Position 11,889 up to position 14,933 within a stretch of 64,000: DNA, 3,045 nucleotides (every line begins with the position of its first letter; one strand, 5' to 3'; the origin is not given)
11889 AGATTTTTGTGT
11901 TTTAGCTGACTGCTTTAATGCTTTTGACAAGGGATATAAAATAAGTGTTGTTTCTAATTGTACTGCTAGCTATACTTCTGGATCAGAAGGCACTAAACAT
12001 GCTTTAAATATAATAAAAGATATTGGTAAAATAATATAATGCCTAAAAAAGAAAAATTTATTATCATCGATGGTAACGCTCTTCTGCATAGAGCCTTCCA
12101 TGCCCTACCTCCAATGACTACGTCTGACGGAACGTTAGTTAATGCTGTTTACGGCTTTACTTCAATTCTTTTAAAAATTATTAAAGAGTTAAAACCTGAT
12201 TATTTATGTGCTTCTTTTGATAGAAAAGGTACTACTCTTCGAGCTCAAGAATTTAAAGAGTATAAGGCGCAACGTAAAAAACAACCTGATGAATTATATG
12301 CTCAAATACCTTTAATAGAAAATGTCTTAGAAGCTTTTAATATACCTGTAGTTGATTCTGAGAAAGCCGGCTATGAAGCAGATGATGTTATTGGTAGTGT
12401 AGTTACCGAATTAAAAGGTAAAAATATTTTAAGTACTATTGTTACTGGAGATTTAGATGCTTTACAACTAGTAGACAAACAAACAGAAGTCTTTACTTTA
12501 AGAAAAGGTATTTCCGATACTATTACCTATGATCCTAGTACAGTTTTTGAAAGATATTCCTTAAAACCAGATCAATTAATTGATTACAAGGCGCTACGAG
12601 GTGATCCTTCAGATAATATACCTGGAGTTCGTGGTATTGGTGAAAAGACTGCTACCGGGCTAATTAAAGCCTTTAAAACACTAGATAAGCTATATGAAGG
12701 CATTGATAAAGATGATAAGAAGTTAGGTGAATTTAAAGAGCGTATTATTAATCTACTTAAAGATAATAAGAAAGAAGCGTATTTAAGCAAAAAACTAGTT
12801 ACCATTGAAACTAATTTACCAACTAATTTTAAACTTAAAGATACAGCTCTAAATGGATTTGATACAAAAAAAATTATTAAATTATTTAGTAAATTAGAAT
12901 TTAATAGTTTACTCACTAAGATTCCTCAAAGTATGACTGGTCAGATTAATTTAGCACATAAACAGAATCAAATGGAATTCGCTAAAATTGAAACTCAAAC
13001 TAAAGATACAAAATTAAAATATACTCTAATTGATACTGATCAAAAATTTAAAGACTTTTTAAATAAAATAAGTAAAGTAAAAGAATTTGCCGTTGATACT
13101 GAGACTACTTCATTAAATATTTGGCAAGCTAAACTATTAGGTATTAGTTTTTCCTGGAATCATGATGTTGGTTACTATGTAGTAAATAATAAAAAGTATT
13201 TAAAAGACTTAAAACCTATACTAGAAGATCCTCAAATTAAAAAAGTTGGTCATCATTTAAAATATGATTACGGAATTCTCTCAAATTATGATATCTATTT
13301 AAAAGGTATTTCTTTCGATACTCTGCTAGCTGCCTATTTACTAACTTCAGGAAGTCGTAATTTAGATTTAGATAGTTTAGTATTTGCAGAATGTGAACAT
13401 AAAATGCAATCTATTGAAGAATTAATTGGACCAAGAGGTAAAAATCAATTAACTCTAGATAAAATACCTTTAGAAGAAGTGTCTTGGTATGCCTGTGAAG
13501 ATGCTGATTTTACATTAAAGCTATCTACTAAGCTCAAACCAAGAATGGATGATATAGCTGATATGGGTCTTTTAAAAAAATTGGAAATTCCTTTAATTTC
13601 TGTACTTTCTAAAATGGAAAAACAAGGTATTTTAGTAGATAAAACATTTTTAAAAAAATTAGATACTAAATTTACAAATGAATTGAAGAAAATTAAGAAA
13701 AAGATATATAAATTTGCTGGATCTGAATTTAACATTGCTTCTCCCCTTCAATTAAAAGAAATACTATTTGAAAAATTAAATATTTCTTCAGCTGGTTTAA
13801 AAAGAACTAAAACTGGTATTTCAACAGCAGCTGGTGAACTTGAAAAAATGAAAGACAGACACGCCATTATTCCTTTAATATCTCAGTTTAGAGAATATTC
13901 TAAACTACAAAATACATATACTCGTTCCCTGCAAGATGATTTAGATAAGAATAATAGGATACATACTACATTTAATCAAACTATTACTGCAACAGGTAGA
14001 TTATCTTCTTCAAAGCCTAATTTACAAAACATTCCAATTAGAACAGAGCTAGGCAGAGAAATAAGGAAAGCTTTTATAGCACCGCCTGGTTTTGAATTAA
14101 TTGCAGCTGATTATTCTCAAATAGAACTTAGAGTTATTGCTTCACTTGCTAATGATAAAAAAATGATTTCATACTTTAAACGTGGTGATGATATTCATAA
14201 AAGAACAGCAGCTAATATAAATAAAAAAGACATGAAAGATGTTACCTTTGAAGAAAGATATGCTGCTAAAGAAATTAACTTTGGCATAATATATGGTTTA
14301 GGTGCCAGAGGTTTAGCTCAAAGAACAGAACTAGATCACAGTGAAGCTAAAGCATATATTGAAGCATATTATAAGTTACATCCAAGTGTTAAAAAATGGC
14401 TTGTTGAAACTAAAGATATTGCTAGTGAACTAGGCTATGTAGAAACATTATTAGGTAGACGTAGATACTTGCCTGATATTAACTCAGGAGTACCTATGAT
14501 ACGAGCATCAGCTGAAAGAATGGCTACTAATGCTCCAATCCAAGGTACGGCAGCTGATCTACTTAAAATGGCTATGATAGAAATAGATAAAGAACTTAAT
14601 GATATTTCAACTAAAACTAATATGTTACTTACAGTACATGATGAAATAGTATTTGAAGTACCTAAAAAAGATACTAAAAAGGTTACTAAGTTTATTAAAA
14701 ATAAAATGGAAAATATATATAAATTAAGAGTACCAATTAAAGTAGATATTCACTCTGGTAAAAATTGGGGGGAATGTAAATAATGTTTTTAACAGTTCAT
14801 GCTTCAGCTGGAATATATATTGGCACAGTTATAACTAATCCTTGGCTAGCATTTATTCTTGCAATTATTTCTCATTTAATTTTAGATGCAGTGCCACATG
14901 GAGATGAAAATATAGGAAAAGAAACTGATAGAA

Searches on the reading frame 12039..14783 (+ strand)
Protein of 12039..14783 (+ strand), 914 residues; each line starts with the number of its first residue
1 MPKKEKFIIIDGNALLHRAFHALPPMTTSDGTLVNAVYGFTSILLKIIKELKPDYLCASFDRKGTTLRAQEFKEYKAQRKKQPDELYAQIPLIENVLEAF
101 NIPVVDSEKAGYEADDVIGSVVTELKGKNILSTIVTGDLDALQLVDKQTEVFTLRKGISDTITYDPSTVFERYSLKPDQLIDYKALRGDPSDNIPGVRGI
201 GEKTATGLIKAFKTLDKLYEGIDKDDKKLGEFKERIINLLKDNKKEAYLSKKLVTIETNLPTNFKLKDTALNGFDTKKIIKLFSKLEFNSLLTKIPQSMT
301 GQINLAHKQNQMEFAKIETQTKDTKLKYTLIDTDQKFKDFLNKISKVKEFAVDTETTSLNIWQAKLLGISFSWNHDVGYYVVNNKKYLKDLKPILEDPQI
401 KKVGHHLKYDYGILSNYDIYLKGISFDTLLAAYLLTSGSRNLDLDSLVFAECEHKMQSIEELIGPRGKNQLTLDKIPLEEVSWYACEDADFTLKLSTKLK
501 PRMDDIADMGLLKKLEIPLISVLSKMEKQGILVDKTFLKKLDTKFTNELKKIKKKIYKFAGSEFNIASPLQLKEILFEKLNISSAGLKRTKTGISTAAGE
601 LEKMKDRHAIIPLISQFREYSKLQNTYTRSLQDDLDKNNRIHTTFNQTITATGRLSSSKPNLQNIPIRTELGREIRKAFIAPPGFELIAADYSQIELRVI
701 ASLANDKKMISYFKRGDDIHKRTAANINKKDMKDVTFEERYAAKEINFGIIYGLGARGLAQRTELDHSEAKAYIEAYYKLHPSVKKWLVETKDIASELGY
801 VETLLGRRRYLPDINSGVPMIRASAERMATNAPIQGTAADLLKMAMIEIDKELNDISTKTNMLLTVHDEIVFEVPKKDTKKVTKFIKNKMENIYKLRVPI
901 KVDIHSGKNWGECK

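Call 40: find_encoding_contigs(protein=window:12039-14783:+, flank=10000, max_places=1)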
Protein window:12039-14783:+ (914 aa): 24 contigs read that carry it; 1 place shown.
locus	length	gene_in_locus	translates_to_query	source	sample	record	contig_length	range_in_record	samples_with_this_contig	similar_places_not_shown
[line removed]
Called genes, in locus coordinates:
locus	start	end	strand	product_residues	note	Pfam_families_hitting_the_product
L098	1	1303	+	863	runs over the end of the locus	PF02463:SMC_N, PF13304:AAA_21, PF13476:AAA_23 (faint), PF13555:AAA_29 (weak), PF13304:AAA_21 (weak)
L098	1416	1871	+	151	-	PF00886:Ribosomal_S16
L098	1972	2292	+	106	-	PF13083:KH_KhpA-B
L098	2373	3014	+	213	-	PF01746:tRNA_m1G_MT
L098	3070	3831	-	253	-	-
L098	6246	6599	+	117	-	-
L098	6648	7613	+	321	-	PF01699:Na_Ca_ex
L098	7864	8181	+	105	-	PF01035:DNA_binding_1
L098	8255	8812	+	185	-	-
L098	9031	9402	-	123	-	-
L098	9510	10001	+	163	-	PF00857:Isochorismatase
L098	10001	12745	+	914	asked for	PF02739:5_3_exonuc_N, PF01367:5_3_exonuc, PF01612:DNA_pol_A_exo1, PF22619:DNA_polI_exo1, PF00476:DNA_pol_A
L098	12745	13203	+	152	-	-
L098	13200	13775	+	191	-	PF03352:Adenine_glyco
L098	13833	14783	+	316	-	PF06144:DNA_pol3_delta, PF21694:DNA_pol3_delta_C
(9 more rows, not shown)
